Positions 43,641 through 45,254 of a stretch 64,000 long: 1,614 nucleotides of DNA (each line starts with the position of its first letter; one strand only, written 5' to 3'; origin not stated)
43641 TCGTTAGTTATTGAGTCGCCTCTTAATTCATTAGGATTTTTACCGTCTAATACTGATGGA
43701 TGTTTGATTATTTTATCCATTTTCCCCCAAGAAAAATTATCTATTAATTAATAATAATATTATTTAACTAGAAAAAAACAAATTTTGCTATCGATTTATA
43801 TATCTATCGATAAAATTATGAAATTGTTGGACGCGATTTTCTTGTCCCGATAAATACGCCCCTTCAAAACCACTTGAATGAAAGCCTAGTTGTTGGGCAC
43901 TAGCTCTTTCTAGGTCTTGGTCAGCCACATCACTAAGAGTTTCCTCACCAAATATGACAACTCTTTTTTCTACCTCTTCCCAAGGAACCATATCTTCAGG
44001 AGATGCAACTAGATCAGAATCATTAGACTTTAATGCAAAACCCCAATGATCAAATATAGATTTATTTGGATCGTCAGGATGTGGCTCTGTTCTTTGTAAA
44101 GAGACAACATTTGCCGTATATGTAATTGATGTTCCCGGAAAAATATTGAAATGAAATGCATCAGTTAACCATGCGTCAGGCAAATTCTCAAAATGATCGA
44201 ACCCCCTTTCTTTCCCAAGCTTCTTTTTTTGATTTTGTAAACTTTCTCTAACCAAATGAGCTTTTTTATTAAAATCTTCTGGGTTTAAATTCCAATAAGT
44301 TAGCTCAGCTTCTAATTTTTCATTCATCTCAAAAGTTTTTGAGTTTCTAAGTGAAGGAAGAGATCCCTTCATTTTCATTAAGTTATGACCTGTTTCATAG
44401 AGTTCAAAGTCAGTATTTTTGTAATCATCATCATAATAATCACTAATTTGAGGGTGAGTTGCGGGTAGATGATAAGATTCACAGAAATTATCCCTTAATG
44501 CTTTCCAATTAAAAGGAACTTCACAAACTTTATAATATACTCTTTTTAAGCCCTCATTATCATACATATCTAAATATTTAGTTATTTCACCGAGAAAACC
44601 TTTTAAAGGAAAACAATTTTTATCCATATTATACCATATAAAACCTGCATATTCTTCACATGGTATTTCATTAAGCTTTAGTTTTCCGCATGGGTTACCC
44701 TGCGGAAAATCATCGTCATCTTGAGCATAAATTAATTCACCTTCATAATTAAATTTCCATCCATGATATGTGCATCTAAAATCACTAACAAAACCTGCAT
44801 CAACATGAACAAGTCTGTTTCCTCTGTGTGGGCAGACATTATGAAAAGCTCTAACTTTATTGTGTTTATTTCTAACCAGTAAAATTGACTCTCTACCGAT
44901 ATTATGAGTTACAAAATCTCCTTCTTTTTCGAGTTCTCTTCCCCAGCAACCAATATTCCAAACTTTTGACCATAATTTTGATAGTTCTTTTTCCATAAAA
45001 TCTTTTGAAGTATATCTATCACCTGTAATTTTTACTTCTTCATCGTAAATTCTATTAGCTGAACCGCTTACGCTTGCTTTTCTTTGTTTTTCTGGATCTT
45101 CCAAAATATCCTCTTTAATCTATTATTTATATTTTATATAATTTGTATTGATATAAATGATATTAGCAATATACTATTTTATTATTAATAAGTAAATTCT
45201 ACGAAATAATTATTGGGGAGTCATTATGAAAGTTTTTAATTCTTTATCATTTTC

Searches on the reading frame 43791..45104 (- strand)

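Call 4: search_protein_families(library=pfam, proteins=[window:43791-45104:-], max_evalue=0.1)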
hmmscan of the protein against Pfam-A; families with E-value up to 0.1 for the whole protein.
window:43791-45104:- (438 aa): 2 families
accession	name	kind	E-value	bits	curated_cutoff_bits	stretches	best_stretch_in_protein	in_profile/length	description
PF00848.25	Ring_hydroxyl_A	-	4.2e-30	105.6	24.9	1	185-436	3-206/208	Ring hydroxylating alpha subunit (catalytic domain)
PF00355.32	Rieske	-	4.2e-15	55.9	20.3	1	53-128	6-79/88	Rieske [2Fe-2S] domain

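Call 6: search_protein_families(library=ncbifam, proteins=[window:43791-45104:-], max_evalue=0.1)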
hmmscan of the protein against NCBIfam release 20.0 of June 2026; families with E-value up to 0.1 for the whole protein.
window:43791-45104:- (438 aa): 7 families
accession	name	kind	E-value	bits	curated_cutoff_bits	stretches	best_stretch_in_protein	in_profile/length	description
NF058607.1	GlBtMonoOxGbcA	equivalog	4e-34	117.8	670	1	23-222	30-227/420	glycine betaine monooxygenase oxygenase subunit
NF042946.1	3PPDioc_HcaE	equivalog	2.7e-30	105.7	830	1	23-219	13-216/450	3-phenylpropionate/cinnamic acid dioxygenase subunit alpha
TIGR03229.1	benzo_1_2_benA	equivalog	4.1e-26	91.8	780.95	1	23-220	13-218/433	benzoate 1,2-dioxygenase large subunit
TIGR03228.1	anthran_1_2_A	equivalog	2.9e-23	82.3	671.9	1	23-217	13-213/438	anthranilate 1,2-dioxygenase large subunit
NF041684.1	ant_diox_AndAc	equivalog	1.7e-16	59.9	750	1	23-215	20-220/418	anthranilate 1,2-dioxygenase large subunit AndAc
NF052579.1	BetMthstMoxSdmAMthl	equivalog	1.8e-08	33.8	600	1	60-158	28-124/351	4beta-methylsterol monooxygenase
TIGR02378.1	nirD_assim_sml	equivalog_domain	0.095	12.9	74.65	0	65-119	17-75/105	nitrite reductase small subunit NirD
